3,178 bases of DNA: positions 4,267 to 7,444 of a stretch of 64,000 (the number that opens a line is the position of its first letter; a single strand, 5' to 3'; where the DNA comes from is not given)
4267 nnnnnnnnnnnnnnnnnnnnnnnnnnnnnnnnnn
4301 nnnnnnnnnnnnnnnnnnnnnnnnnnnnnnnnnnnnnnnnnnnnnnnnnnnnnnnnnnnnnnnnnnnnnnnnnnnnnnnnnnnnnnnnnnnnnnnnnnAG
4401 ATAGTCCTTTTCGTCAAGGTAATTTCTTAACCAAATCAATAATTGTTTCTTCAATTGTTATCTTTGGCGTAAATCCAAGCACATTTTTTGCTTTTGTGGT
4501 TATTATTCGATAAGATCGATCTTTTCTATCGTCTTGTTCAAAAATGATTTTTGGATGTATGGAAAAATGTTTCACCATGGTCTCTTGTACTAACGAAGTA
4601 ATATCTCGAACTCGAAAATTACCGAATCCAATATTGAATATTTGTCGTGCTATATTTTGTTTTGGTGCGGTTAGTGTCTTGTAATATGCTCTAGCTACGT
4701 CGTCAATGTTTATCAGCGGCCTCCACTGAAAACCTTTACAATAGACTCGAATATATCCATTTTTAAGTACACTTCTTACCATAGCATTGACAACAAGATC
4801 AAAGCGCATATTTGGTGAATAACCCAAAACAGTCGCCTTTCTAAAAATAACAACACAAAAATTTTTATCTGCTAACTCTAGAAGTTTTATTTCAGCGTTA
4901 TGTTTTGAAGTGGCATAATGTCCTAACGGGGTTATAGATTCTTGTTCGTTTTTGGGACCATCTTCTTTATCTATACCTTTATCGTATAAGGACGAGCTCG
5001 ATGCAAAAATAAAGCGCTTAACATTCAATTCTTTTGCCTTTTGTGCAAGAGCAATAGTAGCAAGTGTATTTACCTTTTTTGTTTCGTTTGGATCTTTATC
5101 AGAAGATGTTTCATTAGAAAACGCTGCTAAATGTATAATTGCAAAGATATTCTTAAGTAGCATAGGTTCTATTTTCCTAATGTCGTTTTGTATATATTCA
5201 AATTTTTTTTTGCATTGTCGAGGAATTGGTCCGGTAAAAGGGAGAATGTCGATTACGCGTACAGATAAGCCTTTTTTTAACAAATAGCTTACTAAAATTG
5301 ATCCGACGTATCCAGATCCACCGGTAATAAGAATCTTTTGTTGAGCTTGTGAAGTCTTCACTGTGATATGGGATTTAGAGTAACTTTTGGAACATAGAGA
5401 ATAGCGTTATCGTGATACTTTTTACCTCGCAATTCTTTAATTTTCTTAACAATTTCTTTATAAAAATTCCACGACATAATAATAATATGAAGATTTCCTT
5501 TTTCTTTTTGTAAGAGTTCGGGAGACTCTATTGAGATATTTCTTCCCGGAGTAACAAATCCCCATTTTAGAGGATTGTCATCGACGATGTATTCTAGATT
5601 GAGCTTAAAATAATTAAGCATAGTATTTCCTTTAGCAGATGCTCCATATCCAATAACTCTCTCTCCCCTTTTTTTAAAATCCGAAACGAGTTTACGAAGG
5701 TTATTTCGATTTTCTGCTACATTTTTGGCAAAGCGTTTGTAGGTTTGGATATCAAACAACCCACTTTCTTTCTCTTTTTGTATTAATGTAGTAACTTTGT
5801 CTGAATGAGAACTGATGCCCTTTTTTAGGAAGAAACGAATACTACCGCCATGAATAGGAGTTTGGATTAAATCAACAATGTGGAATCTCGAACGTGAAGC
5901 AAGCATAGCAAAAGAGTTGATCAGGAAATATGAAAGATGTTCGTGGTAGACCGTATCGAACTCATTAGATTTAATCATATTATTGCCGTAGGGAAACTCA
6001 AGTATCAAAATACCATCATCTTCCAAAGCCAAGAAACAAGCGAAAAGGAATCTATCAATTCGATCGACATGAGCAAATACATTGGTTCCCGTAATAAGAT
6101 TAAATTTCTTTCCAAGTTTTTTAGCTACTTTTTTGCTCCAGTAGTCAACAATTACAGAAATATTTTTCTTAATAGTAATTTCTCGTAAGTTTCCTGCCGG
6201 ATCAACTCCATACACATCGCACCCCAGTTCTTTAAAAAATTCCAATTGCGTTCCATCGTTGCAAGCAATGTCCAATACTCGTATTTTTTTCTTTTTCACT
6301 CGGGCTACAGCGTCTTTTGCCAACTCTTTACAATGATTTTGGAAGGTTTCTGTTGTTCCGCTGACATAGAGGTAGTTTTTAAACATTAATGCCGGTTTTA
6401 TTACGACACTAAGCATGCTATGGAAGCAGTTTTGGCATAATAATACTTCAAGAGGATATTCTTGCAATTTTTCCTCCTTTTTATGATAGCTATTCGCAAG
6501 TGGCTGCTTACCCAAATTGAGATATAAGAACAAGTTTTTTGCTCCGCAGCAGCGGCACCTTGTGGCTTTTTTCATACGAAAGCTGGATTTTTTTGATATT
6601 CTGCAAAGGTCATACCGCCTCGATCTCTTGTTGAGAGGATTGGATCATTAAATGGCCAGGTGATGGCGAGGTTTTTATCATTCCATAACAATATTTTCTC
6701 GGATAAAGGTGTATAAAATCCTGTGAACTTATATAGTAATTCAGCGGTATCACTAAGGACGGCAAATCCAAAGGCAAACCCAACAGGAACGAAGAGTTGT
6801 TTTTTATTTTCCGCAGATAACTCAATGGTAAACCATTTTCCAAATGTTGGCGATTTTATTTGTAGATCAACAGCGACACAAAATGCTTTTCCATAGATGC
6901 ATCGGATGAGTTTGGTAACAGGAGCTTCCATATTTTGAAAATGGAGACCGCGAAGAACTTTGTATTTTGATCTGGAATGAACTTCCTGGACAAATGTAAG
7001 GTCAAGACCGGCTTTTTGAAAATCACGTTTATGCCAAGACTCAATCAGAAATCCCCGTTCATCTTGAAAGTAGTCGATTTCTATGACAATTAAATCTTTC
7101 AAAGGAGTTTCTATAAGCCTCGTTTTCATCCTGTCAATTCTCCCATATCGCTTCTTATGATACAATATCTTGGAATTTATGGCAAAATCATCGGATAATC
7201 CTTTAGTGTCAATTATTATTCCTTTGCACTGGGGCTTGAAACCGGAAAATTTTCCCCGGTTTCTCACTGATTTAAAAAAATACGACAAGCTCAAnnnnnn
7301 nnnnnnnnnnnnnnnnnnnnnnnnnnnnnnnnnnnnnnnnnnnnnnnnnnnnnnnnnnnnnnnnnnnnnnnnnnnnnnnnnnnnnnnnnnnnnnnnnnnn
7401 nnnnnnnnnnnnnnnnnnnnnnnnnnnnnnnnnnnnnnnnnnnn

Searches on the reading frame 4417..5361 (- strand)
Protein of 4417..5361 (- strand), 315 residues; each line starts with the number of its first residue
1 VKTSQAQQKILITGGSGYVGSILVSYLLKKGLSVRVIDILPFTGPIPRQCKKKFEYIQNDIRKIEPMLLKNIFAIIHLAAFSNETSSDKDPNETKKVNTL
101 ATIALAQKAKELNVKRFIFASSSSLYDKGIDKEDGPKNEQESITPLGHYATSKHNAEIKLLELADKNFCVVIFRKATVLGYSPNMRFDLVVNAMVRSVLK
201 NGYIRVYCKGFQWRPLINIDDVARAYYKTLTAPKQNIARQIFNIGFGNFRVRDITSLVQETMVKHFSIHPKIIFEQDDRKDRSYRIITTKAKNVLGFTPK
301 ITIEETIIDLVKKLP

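Call 8: search_protein_families(library=pfam, proteins=[window:4417-5361:-], max_evalue=0.0001)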
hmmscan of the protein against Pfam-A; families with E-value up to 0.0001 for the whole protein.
window:4417-5361:- (315 aa): 6 families
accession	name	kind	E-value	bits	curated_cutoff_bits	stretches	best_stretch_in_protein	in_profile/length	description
PF01370.27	Epimerase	-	1.8e-38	132.7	20.9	1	10-245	1-240/240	NAD dependent epimerase/dehydratase family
PF16363.11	GDP_Man_Dehyd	-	1e-24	88.1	27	1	11-307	1-329/332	GDP-mannose 4,6 dehydratase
PF01073.25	3Beta_HSD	-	1.4e-14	54.2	22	1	11-189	1-192/280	3-beta hydroxysteroid dehydrogenase/isomerase family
PF04321.23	RmlD_sub_bind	-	5.2e-14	52.4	27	1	9-200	2-169/287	RmlD substrate binding domain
PF07993.18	NAD_binding_4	-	2.2e-12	47.1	20.1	1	68-225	85-257/258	Male sterility protein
PF13460.12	NAD_binding_10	-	2e-05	25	27.2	0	14-157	1-128/184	NAD(P)H-binding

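Call 27: search_solved_structures(query=window:4417-5361:-, max_evalue=1e-10)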
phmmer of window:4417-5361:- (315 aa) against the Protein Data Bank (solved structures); distinct sequences matched with E-value up to 1e-10: 32.
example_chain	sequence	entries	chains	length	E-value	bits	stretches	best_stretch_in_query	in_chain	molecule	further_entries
6vo6_A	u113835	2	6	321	3.4e-28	102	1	8-312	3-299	Putative sugar-nucleotide epimerase/dehydratease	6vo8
6kv9_A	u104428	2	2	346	4.2e-23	85.3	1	5-306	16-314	MoeE5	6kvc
4zrm_A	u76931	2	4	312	2.7e-22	82.7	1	8-307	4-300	UDP-glucose 4-epimerase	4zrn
6zl6_A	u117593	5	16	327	1.4e-21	80.3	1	9-304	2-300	Epimerase domain-containing protein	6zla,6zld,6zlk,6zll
6zlj_A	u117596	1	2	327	5.2e-21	78.5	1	9-304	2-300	Epimerase domain-containing protein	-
6wjb_A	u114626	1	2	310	1.2e-18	70.7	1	7-264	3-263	NAD-dependent epimerase/dehydratase family protein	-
6wj9_A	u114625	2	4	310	1.1e-17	67.5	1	7-264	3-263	NAD-dependent epimerase/dehydratase family protein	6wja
8rdg_A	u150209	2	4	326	1.3e-16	64.1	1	9-262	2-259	SDR family NAD(P)-dependent oxidoreductase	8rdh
8rdi_A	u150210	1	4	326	4.5e-16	62.2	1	9-262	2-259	SDR family NAD(P)-dependent oxidoreductase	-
8vr2_A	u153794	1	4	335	7.9e-16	61.5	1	8-308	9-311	NAD-dependent epimerase/dehydratase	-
4m55_A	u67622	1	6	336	3.4e-15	59.4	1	7-307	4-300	UDP-glucuronic acid decarboxylase 1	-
6bwl_A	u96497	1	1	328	1.8e-14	57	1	9-309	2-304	Pal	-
2b69_A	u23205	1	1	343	3.3e-14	56.1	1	7-307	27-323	UDP-glucuronate decarboxylase 1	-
4gll_A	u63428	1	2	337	3.4e-14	56.1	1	7-307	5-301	UDP-glucuronic acid decarboxylase 1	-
6bi4_A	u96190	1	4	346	5.8e-14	55.3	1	8-310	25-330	dTDP-glucose 4,6-dehydratase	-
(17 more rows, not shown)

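Call 33: search_protein_families(library=ncbifam, proteins=[window:4417-5361:-], max_evalue=1e-10)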
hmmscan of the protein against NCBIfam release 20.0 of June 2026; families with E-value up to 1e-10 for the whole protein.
window:4417-5361:- (315 aa): 12 families
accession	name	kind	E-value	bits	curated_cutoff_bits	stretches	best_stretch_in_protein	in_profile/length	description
TIGR01179.1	galE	equivalog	1.4e-27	96.4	262.3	1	9-308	1-318/332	UDP-glucose 4-epimerase GalE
TIGR01181.1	dTDP_gluc_dehyt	equivalog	9.5e-23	80.8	365.1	1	9-311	1-308/321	dTDP-glucose 4,6-dehydratase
TIGR02197.1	heptose_epim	equivalog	3.8e-19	69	274.6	1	10-312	1-311/316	ADP-glyceromanno-heptose 6-epimerase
TIGR03466.1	HpnA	hypoth_equivalog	1.4e-17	63.6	367.65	1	9-181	2-173/327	hopanoid-associated sugar epimerase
NF011728.1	PRK15181.1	equivalog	4.4e-16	58.8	760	1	6-308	14-331/348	Vi polysaccharide biosynthesis UDP-N-acetylglucosaminuronic acid C-4 epimerase TviC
TIGR01214.1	rmlD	equivalog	1.3e-15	57.2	224.05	1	9-209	1-178/285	dTDP-4-dehydrorhamnose reductase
TIGR04180.1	EDH_00030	hypoth_equivalog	1.7e-15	56.9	475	1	10-270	1-264/297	NAD-dependent 4,6-dehydratase LegB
NF007490.0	PRK10084.1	subfamily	7e-14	51.6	649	1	9-311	2-331/361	dTDP-glucose 4,6-dehydratase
NF007956.0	PRK10675.1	subfamily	1.8e-12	47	394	1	9-181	2-183/338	UDP-glucose 4-epimerase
TIGR02622.1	CDP_4_6_dhtase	equivalog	2.8e-12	46.5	278.45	1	7-310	4-326/352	CDP-glucose 4,6-dehydratase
TIGR01746.1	Thioester-redct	subfamily_domain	2e-11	43.8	213.35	0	70-260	87-279/371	thioester reductase domain-containing protein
NF007582.0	PRK10217.1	equivalog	2.9e-11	43.1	698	1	8-307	2-324/355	dTDP-glucose 4,6-dehydratase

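Call 53: search_solved_structures(query=window:4417-5361:-, max_evalue=1e-20, show_alignments=2)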
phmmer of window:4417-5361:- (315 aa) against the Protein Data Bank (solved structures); distinct sequences matched with E-value up to 1e-20: 5.
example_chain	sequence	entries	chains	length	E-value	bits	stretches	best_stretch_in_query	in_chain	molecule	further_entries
6vo6_A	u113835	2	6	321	3.4e-28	102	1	8-312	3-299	Putative sugar-nucleotide epimerase/dehydratease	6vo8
6kv9_A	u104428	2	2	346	4.2e-23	85.3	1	5-306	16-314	MoeE5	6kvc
4zrm_A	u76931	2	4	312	2.7e-22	82.7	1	8-307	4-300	UDP-glucose 4-epimerase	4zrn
6zl6_A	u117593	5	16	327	1.4e-21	80.3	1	9-304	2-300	Epimerase domain-containing protein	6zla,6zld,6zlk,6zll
6zlj_A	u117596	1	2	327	5.2e-21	78.5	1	9-304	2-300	Epimerase domain-containing protein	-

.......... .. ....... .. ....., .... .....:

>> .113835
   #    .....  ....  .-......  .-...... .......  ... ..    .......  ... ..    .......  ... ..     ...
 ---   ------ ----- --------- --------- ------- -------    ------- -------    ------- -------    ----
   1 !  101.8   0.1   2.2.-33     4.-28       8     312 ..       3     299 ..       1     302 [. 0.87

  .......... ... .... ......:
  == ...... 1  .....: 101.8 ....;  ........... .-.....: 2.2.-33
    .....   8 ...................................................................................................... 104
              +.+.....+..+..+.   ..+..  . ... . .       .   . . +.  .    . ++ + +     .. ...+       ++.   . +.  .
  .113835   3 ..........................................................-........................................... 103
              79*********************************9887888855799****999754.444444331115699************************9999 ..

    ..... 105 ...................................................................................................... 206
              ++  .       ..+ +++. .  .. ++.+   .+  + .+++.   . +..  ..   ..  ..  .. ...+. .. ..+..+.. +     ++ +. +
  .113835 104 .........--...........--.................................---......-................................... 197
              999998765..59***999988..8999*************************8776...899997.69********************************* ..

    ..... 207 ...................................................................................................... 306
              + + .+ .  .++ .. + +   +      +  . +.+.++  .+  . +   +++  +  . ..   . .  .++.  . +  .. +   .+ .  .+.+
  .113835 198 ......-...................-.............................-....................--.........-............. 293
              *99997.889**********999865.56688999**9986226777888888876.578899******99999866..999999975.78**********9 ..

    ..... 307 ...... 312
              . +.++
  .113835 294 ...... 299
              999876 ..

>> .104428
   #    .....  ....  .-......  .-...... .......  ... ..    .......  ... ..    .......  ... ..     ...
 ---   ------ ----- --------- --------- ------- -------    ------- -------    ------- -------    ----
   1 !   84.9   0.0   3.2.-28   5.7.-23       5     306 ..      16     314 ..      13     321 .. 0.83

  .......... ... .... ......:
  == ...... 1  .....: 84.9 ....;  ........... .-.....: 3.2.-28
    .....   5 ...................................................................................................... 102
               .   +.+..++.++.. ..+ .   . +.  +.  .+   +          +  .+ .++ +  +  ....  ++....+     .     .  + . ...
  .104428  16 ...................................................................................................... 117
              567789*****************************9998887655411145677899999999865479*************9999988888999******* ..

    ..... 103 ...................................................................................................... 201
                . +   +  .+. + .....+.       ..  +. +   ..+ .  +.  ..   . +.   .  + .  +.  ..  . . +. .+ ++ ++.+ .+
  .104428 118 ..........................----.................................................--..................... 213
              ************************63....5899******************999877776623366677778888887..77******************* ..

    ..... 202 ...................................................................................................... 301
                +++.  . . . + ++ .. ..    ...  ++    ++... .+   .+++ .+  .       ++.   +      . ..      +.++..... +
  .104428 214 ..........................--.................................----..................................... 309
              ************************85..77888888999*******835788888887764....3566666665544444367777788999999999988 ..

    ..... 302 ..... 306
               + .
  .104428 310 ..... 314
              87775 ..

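Call 90: predict_structure(protein=window:4417-5361:-)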
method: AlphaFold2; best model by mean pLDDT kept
length: 315 residues; sequences in the alignment: 1
mean_pLDDT: 39.2   pTM: 0.38
mean pLDDT of the five models: 39.2, 36.8, 30.9, 29.9, 28.5
residues with pLDDT >= 90: 0; 70-90: 0; 50-70: 61; < 50: 254
segments of 3 or more residues with pLDDT < 50: 1-6, 15-22, 28-31, 38-63, 65-68, 80-88, 122-315
pLDDT, mean of each block of 10 residues (from residue 1): 46 50 47 50 37 43 49 58 43 53 57 57 39 35 28 29 35 31 37 44 27 27 31 30 26 35 37 37 36 34 32 31
secondary structure, 60 per line:
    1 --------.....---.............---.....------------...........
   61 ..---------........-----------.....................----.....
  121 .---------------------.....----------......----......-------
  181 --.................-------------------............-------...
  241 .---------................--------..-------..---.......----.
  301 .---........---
elements in order: E9-13 H17-29 E33-37 H50-62 E72-79 H91-111 E116-121 E143-147 E158-163 E168-173 H183-199 H219-230 H238-241 H251-266 H289-295 H305-312

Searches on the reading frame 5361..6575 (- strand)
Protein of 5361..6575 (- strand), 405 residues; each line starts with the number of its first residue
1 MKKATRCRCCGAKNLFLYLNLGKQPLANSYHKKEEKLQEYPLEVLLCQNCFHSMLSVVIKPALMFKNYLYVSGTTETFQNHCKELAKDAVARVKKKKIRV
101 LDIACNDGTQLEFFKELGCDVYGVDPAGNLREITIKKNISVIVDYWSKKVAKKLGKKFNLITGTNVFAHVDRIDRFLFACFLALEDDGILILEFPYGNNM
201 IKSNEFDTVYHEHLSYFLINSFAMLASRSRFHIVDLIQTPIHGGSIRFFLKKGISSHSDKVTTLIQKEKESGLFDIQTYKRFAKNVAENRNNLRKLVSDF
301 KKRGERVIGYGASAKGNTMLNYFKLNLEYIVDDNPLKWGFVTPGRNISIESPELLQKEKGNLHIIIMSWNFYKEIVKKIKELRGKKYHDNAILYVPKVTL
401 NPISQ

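Call 8: search_protein_families(library=pfam, proteins=[window:5361-6575:-], max_evalue=0.0001)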
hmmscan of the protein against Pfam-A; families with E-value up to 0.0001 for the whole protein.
window:5361-6575:- (405 aa): 5 families
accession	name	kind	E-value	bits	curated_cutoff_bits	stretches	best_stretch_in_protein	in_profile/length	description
PF08484.17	Methyltransf_14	-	8.4e-40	136.6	23.5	1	240-385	1-151/160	C-methyltransferase C-terminal domain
PF13489.12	Methyltransf_23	-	9.1e-16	58.5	27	1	81-234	4-162/164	Methyltransferase domain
PF08421.16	Methyltransf_13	-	2.7e-13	50.3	31.3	1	7-65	1-62/62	Putative zinc binding domain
PF08242.18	Methyltransf_12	-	3e-06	28.3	30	1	101-190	1-98/98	Methyltransferase domain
PF08241.18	Methyltransf_11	-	1.1e-05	26.5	21.2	1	101-192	1-95/95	Methyltransferase domain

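Call 28: search_solved_structures(query=window:5361-6575:-, max_evalue=1e-10)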
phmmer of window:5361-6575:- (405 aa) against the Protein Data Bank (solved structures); distinct sequences matched with E-value up to 1e-10: 10.
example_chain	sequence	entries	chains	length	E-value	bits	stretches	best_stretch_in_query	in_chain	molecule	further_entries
4rv9_A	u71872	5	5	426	1.8e-67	231.4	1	3-378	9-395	D-mycarose 3-C-methyltransferase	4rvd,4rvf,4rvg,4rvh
3ndi_A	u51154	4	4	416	2.8e-51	178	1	4-399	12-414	Methyltransferase | TcaB9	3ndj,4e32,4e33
5t6b_A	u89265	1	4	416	4.8e-51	177.2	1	5-399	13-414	Sugar 3-C-methyl transferase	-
4e31_A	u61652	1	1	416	7.3e-51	176.7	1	4-399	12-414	TcaB9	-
4e2y_A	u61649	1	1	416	7.4e-51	176.6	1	4-399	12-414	TcaB9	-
4e2x_A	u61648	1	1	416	1e-50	176.2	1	4-399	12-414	TcaB9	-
5t64_A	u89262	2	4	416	1.2e-50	176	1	5-399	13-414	Sugar 3-C-methyl transferase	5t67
4e2z_A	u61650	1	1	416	2.6e-50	174.8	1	4-399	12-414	TcaB9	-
4e2w_A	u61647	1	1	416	2.7e-50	174.8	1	4-399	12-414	TcaB9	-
4e30_A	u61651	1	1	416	7e-50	173.4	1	4-399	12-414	TcaB9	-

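Call 33: search_protein_families(library=ncbifam, proteins=[window:5361-6575:-], max_evalue=1e-10)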
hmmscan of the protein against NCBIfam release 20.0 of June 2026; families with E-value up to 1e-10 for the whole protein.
window:5361-6575:- (405 aa): 0 families

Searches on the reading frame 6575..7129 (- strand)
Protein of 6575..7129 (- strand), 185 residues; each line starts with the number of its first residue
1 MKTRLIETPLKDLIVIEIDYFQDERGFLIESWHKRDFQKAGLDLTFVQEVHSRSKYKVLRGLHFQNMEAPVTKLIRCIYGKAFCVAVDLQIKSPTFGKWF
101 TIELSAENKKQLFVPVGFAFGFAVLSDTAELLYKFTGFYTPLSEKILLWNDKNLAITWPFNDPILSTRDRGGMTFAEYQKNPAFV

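Call 26: search_solved_structures(query=window:6575-7129:-, max_evalue=1e-10)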
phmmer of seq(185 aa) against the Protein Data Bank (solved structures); distinct sequences matched with E-value up to 1e-10: 37.
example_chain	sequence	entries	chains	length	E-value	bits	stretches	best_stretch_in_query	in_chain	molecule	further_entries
1dzr_A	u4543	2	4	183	3.9e-52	180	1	5-171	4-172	DTDP-4-DEHYDRORHAMNOSE 3,5-EPIMERASE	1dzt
2ixi_A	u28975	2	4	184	6.5e-49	169.5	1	8-178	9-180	DTDP-4-DEHYDRORHAMNOSE 3,5-EPIMERASE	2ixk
1rtv_A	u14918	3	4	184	6.8e-49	169.5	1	8-178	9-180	dTDP-4-dehydrorhamnose 3,5-epimerase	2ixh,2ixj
6din_A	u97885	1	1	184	7.6e-49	169.3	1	9-178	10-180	dTDP-4-dehydrorhamnose 3,5-epimerase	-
6c46_A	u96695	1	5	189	2.5e-43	151.3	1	4-176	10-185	dTDP-4-dehydrorhamnose 3,5-epimerase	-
9j9s_A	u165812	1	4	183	1.5e-41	145.6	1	4-175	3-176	dTDP-4-dehydrorhamnose 3,5-epimerase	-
7pvi_AAA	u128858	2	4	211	1.9e-41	145.2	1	11-176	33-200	dTDP-4-dehydrorhamnose 3,5-epimerase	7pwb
9j9q_A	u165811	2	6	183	2e-40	141.9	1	4-175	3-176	dTDP-4-dehydrorhamnose 3,5-epimerase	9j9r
9j9t_A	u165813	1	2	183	2.7e-40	141.4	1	4-175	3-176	dTDP-4-dehydrorhamnose 3,5-epimerase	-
9uyw_A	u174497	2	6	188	5.1e-40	140.5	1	3-175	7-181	dTDP-4-dehydrorhamnose 3,5-epimerase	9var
23eg_A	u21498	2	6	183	5.7e-40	140.4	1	4-175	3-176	dTDP-4-dehydrorhamnose 3,5-epimerase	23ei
1ep0_A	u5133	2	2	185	6.1e-40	140.3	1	3-175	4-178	DTDP-6-DEOXY-D-XYLO-4-HEXULOSE 3,5-EPIMERASE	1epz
23ef_A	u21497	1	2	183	6.1e-40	140.3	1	4-175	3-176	dTDP-4-dehydrorhamnose 3,5-epimerase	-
9j9u_A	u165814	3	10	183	5e-39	137.3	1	4-175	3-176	dTDP-4-dehydrorhamnose 3,5-epimerase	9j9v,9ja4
6ndr_A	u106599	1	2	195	1.3e-37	132.7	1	4-170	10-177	dTDP-4-dehydrorhamnose 3,5-epimerase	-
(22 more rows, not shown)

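Call 33: search_protein_families(library=ncbifam, proteins=[window:6575-7126:-], max_evalue=1e-10)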
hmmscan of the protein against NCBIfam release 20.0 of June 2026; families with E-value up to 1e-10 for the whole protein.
window:6575-7126:- (184 aa): 1 family
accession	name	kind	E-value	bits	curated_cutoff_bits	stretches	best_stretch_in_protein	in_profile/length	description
TIGR01221.1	rmlC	equivalog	9.9e-62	207.8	155.75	1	4-176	2-174/176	dTDP-4-dehydrorhamnose 3,5-epimerase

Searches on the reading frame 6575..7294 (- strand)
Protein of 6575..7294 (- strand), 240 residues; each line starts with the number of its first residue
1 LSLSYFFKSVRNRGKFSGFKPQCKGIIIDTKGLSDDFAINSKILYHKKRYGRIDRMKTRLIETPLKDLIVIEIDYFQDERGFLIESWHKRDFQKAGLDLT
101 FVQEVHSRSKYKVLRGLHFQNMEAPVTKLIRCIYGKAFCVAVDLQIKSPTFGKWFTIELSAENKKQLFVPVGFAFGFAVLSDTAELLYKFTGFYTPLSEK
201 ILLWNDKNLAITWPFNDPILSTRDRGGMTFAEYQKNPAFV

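Call 8: search_protein_families(library=pfam, proteins=[window:6575-7294:-], max_evalue=0.0001)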
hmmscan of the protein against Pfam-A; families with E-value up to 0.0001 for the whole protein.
window:6575-7294:- (240 aa): 1 family
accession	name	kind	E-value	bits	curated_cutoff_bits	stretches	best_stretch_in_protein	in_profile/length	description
PF00908.23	dTDP_sugar_isom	-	4.5e-61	205.9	27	1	62-231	1-167/168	dTDP-4-dehydrorhamnose 3,5-epimerase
